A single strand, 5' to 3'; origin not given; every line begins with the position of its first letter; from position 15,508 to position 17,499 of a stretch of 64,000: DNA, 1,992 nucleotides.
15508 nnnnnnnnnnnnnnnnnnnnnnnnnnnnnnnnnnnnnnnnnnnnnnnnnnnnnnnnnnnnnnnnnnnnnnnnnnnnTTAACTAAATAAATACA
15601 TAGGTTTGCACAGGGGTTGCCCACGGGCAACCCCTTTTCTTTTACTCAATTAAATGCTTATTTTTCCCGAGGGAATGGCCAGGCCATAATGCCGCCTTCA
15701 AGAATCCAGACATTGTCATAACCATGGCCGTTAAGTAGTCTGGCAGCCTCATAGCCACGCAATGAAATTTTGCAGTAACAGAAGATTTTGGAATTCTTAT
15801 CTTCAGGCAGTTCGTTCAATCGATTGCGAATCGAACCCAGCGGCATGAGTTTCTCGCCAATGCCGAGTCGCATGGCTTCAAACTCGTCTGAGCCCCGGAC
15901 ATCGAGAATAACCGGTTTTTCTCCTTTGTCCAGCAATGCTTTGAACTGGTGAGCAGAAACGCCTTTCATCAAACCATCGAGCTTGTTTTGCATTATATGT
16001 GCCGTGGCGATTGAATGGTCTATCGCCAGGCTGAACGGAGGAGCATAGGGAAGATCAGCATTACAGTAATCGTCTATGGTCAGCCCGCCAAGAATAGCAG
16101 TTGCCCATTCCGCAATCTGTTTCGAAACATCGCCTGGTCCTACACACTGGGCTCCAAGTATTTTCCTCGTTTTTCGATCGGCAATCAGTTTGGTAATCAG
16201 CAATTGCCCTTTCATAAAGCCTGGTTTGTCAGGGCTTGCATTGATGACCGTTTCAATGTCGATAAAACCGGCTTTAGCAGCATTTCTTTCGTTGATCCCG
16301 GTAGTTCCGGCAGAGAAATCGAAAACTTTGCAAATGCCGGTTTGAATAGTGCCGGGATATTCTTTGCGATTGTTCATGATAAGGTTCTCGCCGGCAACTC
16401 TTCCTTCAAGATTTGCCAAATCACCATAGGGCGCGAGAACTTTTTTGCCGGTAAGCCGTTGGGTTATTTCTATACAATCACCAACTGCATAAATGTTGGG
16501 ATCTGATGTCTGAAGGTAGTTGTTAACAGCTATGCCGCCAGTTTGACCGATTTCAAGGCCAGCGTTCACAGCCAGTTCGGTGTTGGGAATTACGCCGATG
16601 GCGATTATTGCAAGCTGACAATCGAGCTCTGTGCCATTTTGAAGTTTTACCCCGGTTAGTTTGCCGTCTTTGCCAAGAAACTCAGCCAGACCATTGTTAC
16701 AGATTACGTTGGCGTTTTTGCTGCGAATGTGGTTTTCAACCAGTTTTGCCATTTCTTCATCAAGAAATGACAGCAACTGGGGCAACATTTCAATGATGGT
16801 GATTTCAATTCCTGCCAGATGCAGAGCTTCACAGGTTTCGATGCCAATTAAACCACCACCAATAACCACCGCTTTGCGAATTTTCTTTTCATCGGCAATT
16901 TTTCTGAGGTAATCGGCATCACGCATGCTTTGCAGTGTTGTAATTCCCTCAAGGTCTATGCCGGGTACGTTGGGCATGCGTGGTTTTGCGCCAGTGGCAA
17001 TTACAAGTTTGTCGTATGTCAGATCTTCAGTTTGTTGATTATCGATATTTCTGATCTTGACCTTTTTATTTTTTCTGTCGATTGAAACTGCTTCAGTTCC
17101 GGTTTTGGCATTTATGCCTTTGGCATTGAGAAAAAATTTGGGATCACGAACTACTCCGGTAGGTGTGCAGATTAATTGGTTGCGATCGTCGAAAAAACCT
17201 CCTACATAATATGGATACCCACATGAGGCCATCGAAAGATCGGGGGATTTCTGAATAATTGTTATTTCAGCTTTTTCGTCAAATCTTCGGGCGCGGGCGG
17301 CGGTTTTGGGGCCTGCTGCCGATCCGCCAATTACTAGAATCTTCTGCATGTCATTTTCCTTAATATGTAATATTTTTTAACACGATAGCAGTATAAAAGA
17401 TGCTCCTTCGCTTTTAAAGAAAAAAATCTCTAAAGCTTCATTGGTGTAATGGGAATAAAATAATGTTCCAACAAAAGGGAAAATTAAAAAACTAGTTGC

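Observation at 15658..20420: Thioredoxin plus two CoADR-rhodanese flavoproteins (one fused to TusA and DsrE) embedded in the flagellin gene array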

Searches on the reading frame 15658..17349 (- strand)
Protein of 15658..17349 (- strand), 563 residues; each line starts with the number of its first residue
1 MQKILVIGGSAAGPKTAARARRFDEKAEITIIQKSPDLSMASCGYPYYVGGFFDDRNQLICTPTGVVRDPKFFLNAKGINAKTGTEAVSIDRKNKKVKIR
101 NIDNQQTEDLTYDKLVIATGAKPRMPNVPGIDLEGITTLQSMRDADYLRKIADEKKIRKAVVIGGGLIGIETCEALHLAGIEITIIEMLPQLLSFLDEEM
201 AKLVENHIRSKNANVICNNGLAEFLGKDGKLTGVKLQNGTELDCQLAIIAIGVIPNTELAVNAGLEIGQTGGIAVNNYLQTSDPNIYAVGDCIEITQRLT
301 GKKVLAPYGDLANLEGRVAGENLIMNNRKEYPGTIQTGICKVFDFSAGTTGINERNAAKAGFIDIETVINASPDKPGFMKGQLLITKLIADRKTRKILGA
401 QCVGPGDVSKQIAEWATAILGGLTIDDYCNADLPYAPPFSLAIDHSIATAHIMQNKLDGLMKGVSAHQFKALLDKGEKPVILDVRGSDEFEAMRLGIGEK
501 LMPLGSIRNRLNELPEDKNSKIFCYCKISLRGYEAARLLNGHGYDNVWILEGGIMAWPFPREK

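Call 3: search_protein_families(library=pfam, proteins=[window:15658-17349:-], max_evalue=0.01)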
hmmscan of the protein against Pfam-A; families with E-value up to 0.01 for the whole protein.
window:15658-17349:- (563 aa): 12 families
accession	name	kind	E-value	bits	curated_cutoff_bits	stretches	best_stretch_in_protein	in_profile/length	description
PF07992.20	Pyr_redox_2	-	1.5e-64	218.7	26.1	1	3-294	2-279/291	Pyridine nucleotide-disulphide oxidoreductase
PF00070.33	Pyr_redox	-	3e-18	66.5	22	1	159-238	1-81/82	Pyridine nucleotide-disulphide oxidoreductase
PF02852.28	Pyr_redox_dim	-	2.7e-14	53.7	25.3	1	340-444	4-107/110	Pyridine nucleotide-disulphide oxidoreductase, dimerisation domain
PF00581.25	Rhodanese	-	3e-12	47.3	22.2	1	465-557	1-99/102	Rhodanese-like domain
PF13434.12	Lys_Orn_oxgnase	-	2.5e-06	27.3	21.3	1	88-213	121-243/339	L-lysine 6-monooxygenase/L-ornithine 5-monooxygenase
PF13738.12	Pyr_redox_3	-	3e-06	27.1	30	1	76-290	93-305/305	Pyridine nucleotide-disulphide oxidoreductase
PF03486.20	HI0933_like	-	1.4e-05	25.1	50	0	74-122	119-165/244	HI0933-like protein Rossmann domain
PF01266.30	DAO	-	0.00015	21.9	27.9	0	47-122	133-205/353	FAD dependent oxidoreductase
PF13450.12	NAD_binding_8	-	0.00017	22.3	21.9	0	162-191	1-30/68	NAD(P)-binding Rossmann-like domain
PF01262.27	AlaDh_PNT_C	-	0.0025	17.7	23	0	159-207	30-79/214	Alanine dehydrogenase/PNT, C-terminal domain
PF13241.12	NAD_binding_7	-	0.0027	18.7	22.1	0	158-205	8-52/104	Putative NAD(P)-binding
PF02254.24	TrkA_N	-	0.0028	18.4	23.8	0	161-208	2-49/116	TrkA-N domain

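Call 4: search_protein_families(library=ncbifam, proteins=[window:15658-17349:-], max_evalue=0.01)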
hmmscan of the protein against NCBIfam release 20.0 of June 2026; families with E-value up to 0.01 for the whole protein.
window:15658-17349:- (563 aa): 69 families (the best 25 are shown)
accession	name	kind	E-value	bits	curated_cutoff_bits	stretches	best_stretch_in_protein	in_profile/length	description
TIGR03385.1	CoA_CoA_reduc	equivalog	9.5e-112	374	578.8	1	3-444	1-433/439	CoA-disulfide reductase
NF007123.0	PRK09564.1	equivalog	2e-102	343.1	458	1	3-444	2-434/444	CoA-disulfide reductase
NF010037.0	PRK13512.1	equivalog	9.1e-68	229.1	394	1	1-442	1-426/438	CoA-disulfide reductase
NF046103.1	NOXase_Strep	equivalog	4.6e-63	213.7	600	1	3-440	1-428/442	H2O-forming NADH oxidase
TIGR02374.1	nitri_red_nirB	equivalog_domain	6.9e-52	176.9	578.35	1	73-343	63-321/794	nitrite reductase large subunit NirB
NF045765.1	PhenlGlyoxDHPadH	equivalog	1.2e-48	166.1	475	1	3-353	4-338/416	NADH-dependent phenylglyoxylate dehydrogenase subunit epsilon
TIGR01350.1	lipoamide_DH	equivalog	4.8e-41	140.9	408.8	1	73-429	98-434/461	dihydrolipoyl dehydrogenase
TIGR02053.1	MerA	equivalog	8.1e-39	133.9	454.45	1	95-435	117-439/465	mercury(II) reductase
NF003437.0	PRK04965.1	equivalog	9.5e-36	123.6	392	1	72-299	66-281/378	NADH:flavorubredoxin reductase NorW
NF011565.0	PRK14989.1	subfamily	3.8e-35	121.2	883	1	73-313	68-301/847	nitrite reductase large subunit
NF042949.2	3PPDioc_HcaD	equivalog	1.3e-34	119.6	450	1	2-323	2-305/386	3-phenylpropionate/cinnamic acid dioxygenase ferredoxin--NAD(+) reductase subunit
NF003585.0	PRK05249.1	equivalog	5.9e-34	117.5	465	1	93-406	121-415/464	Si-specific NAD(P)(+) transhydrogenase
NF004943.0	PRK06292.2-1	equivalog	8.2e-33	113.8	432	1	93-430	114-436/456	dihydrolipoyl dehydrogenase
TIGR01424.1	gluta_reduc_2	equivalog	5.4e-31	107.6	606.05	1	94-428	117-428/446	glutathione-disulfide reductase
NF041853.1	hythiocyan_redase_MerA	equivalog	2.4e-29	102.4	650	1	92-297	102-299/440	hypothiocyanous acid reductase MerA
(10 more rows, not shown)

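Call 26: search_solved_structures(query=window:15661-17349:-, max_evalue=1e-20, show_alignments=1)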
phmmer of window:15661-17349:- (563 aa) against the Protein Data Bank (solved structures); distinct sequences matched with E-value up to 1e-20: 57.
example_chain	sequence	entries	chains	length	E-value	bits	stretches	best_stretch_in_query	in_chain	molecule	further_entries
6pfz_D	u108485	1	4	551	1.9e-142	479.1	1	3-557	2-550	NADH oxidase (NoxA-3)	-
3icr_A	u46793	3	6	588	1.2e-100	341.1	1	2-554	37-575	Coenzyme A-Disulfide Reductase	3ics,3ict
3nta_A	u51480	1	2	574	8.9e-92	311.8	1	1-557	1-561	FAD-dependent pyridine nucleotide-disulphide oxidoreductase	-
4ocg_A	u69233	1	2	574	1.3e-91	311.2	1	1-557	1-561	FAD-dependent pyridine nucleotide-disulphide oxidoreductase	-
3ntd_A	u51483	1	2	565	2.2e-90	307.2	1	1-557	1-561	FAD-dependent pyridine nucleotide-disulphide oxidoreductase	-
3nt6_A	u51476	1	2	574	5.4e-89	302.6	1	1-557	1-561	FAD-dependent pyridine nucleotide-disulphide oxidoreductase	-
8a56_A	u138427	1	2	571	5.1e-87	296.1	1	1-544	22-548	Coenzyme A-persulfide reductase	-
3iwa_A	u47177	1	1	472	4.5e-85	289.7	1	3-459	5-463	FAD-dependent pyridine nucleotide-disulphide oxidoreductase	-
5l1n_A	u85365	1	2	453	2.7e-65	224.4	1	2-453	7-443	Coenzyme A disulfide reductase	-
3kd9_A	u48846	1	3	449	3.1e-65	224.2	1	2-454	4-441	Coenzyme A disulfide reductase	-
4fx9_A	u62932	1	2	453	5.3e-65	223.4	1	2-453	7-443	Coenzyme A disulfide reductase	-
3cgb_A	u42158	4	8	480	5.9e-65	223.3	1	4-443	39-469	Pyridine nucleotide-disulfide oxidoreductase, class I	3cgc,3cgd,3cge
6ruz_A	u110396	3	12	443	2.4e-61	211.3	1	3-446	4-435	NADH oxidase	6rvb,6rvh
1nhr_A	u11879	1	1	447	4.2e-49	170.9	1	3-440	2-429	NADH PEROXIDASE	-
1joa_A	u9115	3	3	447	5.7e-49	170.5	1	3-440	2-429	NADH PEROXIDASE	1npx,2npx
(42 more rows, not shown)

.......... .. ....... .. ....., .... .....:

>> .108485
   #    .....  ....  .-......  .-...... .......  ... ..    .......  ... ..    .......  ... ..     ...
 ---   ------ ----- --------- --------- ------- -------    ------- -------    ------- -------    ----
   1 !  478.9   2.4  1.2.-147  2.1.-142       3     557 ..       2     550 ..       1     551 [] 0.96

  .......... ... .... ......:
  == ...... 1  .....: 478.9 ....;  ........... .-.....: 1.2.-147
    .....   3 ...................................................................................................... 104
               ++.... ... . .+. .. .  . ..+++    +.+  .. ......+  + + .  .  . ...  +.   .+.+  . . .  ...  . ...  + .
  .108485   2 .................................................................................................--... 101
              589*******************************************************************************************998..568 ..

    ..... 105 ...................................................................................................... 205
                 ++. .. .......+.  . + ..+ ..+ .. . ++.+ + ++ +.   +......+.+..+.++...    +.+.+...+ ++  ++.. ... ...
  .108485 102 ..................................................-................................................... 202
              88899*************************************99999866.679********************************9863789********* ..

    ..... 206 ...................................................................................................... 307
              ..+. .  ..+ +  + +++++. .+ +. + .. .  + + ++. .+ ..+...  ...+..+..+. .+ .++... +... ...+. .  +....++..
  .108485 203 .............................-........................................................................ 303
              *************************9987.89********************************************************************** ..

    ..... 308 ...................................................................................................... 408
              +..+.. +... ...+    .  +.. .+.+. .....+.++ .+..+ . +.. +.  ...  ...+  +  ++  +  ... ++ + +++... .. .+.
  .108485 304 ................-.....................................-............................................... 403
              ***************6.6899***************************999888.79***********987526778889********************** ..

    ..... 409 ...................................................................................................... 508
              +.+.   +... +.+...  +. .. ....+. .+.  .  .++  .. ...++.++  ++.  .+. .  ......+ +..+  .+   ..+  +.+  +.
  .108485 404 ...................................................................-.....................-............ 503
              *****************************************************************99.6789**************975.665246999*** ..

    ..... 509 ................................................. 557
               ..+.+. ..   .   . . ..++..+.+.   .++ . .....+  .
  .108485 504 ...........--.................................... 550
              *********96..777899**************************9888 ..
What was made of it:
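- On Npsr / CoAPR / CoADR-RHD flavoproteins: Cys43 (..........) in the 563-aa protein aligns with the A. fulgidus Npsr Cys (call 26). Cys526 (CKISLRG) aligns with the A. fulgidus Npsr Cys (call 26).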

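Call 38: find_homologous_proteins(query=window:15661-17349:-)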
Query window:15661-17349:- (563 aa): 7801 proteins with E <= 0.001 among 8000 candidates; the best 120 are listed.
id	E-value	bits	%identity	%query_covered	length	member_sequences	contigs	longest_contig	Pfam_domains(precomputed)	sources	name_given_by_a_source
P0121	0.0e+0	1273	100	100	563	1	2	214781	PF13434.13,PF02852.29,PF07992.21,PF00070.34,PF00581.26,PF13738.13,PF03486.21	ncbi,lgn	-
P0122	0.0e+0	1267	99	100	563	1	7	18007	PF13434.13,PF02852.29,PF07992.21,PF00070.34,PF00581.26,PF13738.13,PF03486.21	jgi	jgi:NADPH-dependent 2,4-dienoyl-CoA reductase/sulfur reductase-like enzyme/rhodanese-related sulfurt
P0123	0.0e+0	1227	96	100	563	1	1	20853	PF13434.13,PF02852.29,PF07992.21,PF00070.34,PF00581.26,PF13738.13,PF03486.21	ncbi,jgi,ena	-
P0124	0.0e+0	1187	91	100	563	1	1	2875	PF13434.13,PF02852.29,PF07992.21,PF00070.34,PF00581.26,PF13738.13,PF03486.21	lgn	-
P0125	0.0e+0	1096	84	100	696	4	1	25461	PF13434.13,PF02852.29,PF07992.21,PF00070.34,PF00581.26,PF13738.13,PF03486.21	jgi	-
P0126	0.0e+0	1064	82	100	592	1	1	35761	PF13434.13,PF02852.29,PF07992.21,PF00070.34,PF00581.26,PF13738.13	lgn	-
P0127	0.0e+0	1058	81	100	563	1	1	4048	PF13434.13,PF02852.29,PF07992.21,PF00070.34,PF00581.26,PF13738.13,PF03486.21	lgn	-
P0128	0.0e+0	1045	80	100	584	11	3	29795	PF02852.29,PF07992.21,PF00070.34,PF00581.26,PF13738.13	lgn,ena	-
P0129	0.0e+0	1044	80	100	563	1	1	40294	PF01266.31,PF13434.13,PF02852.29,PF07992.21,PF00070.34,PF00581.26,PF13738.13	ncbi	-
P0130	0.0e+0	1043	80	100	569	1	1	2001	PF13434.13,PF02852.29,PF07992.21,PF00070.34,PF00581.26,PF13738.13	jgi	-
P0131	0.0e+0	1039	79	100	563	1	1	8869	PF13434.13,PF02852.29,PF07992.21,PF00070.34,PF00581.26,PF13738.13,PF03486.21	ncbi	-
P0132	0.0e+0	1036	80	100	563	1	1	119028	PF02852.29,PF07992.21,PF00070.34,PF00581.26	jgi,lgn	jgi:NADPH-dependent 2,4-dienoyl-CoA reductase/sulfur reductase-like enzyme/rhodanese-related sulfurt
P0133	0.0e+0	1033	80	100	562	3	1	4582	PF13434.13,PF02852.29,PF07992.21,PF00070.34,PF00581.26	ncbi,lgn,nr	ncbi:MAG: FAD-dependent oxidoreductase [Candidatus Riflebacteria bacterium]|nr:FAD-dependent oxidore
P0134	0.0e+0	1033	79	100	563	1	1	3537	PF13434.13,PF02852.29,PF07992.21,PF00070.34,PF00581.26,PF13738.13,PF03486.21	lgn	-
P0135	0.0e+0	1031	78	100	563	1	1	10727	PF02852.29,PF07992.21,PF00070.34,PF00581.26,PF13738.13,PF03486.21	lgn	-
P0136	0.0e+0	1027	78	100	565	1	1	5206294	PF13434.13,PF13241.13,PF13450.13,PF02852.29,PF07992.21,PF00070.34,PF00581.26,PF13738.13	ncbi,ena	-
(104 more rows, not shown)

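Call 39: find_encoding_contigs(protein=P0136, flank=8000, max_places=1)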
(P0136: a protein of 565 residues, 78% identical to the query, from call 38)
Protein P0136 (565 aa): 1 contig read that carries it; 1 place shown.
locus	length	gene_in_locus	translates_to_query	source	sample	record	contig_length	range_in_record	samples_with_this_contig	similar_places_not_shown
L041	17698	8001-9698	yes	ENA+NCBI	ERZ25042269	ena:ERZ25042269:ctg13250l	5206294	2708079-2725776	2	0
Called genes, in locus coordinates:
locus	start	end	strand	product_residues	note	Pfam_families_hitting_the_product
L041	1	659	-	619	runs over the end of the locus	PF00128:Alpha-amylase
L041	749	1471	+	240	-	PF04338:DUF481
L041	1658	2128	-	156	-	PF13302:Acetyltransf_3, PF00583:Acetyltransf_1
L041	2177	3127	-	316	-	PF01636:APH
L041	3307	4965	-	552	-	-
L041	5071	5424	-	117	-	PF03819:MazG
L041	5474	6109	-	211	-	PF00571:CBS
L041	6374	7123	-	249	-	PF13489:Methyltransf_23, PF05175:MTS (weak), PF03848:TehB (weak), PF08241:Methyltransf_11, PF08242:Methyltransf_12, PF09445:Methyltransf_15 (weak), PF13649:Methyltransf_25, PF13847:Methyltransf_31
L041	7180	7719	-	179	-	-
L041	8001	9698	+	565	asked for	PF07992:Pyr_redox_2, PF13241:NAD_binding_7 (faint), PF13450:NAD_binding_8 (faint), PF13434:Lys_Orn_oxgnase (weak), PF13738:Pyr_redox_3 (weak), PF00070:Pyr_redox, PF02852:Pyr_redox_dim, PF00581:Rhodanese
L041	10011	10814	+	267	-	PF00753:Lactamase_B (weak)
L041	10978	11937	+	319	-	PF03595:SLAC1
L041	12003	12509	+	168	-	PF03625:DUF302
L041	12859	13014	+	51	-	-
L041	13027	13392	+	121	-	PF00583:Acetyltransf_1, PF13302:Acetyltransf_3, PF13420:Acetyltransf_4 (weak)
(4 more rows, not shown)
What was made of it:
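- The 563-aa gene has 78-84% orthologues elsewhere in related genomes, including the same 5.2-Mb genome that has trx-fusion beside fla1 (calls 38, 39).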

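Call 40: find_encoding_contigs(protein=P0132, flank=8000, max_places=1)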
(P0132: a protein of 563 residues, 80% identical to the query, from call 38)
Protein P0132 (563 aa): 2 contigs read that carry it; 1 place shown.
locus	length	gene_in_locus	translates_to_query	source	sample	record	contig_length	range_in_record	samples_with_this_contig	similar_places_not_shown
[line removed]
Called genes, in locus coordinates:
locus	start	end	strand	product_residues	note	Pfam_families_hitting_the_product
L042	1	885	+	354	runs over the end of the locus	PF09991:DUF2232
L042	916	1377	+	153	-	PF01281:Ribosomal_L9_N, PF03948:Ribosomal_L9_C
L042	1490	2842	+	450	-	PF00772:DnaB, PF13481:AAA_25, PF03796:DnaB_C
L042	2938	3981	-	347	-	PF04909:Amidohydro_2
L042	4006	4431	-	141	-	-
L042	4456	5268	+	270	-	PF13671:AAA_33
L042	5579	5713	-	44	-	-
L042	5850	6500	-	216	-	PF00027:cNMP_binding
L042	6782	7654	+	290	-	PF01569:PAP2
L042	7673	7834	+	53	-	-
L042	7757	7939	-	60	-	-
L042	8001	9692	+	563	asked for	PF07992:Pyr_redox_2, PF00070:Pyr_redox, PF02852:Pyr_redox_dim, PF00581:Rhodanese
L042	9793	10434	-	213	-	PF13489:Methyltransf_23, PF05175:MTS (weak), PF01209:Ubie_methyltran, PF02353:CMAS (weak), PF13649:Methyltransf_25, PF13847:Methyltransf_31, PF08241:Methyltransf_11, PF08242:Methyltransf_12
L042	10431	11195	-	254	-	PF13938:DUF4213, PF04016:DUF364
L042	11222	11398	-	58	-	-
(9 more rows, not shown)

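Call 41: find_encoding_contigs(protein=P0126, flank=8000, max_places=1)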
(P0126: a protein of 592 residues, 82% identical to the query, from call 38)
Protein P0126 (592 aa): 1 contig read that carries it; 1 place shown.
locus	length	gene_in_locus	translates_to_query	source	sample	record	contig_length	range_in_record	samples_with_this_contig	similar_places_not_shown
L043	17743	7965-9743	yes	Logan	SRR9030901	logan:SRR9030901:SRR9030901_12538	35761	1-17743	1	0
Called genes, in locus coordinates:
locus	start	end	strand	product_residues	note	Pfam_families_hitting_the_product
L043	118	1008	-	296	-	PF03412:Peptidase_C39, PF13529:Peptidase_C39_2 (weak)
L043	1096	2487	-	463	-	PF13525:YfiO (weak), PF13428:TPR_14 (faint), PF13432:TPR_16 (weak), PF07719:TPR_2 (weak), PF13174:TPR_6 (weak), PF13181:TPR_8 (weak)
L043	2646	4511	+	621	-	PF00270:DEAD, PF00271:Helicase_C, PF16124:RecQ_Zn_bind (weak), PF09382:RQC, PF00570:HRDC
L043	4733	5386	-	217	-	PF00578:AhpC-TSA, PF08534:Redoxin, PF10417:1-cysPrx_C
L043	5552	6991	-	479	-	PF01590:GAF, PF13185:GAF_2, PF13492:GAF_3 (weak), PF00158:Sigma54_activat, PF14532:Sigma54_activ_2, PF07728:AAA_5 (weak), PF25601:AAA_lid_14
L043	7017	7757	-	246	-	PF13938:DUF4213, PF04016:DUF364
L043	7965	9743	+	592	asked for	PF13738:Pyr_redox_3 (faint), PF07992:Pyr_redox_2, PF13434:Lys_Orn_oxgnase (weak), PF00070:Pyr_redox, PF02852:Pyr_redox_dim, PF00581:Rhodanese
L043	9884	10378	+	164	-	PF01325:Fe_dep_repress, PF02742:Fe_dep_repr_C (weak)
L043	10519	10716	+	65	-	PF09723:Zn_ribbon_8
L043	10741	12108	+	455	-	PF02321:OEP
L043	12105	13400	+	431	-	PF25881:HH_YBHG, PF25954:Beta-barrel_RND_2, PF25967:RND-MFP_C, PF25975:CzcB_C, PF25989:YknX_C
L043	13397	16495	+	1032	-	PF00873:ACR_tran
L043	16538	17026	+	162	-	PF00581:Rhodanese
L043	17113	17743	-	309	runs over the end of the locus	PF04055:Radical_SAM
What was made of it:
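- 15658..17349 (-): 563-aa Npsr-like flavoprotein-rhodanese (redox Cys43 in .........; rhodanese Cys526 in CKISLR). It was recently added at this site. Orthologues of 78-84% identity lie at unrelated loci (calls 38-41).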
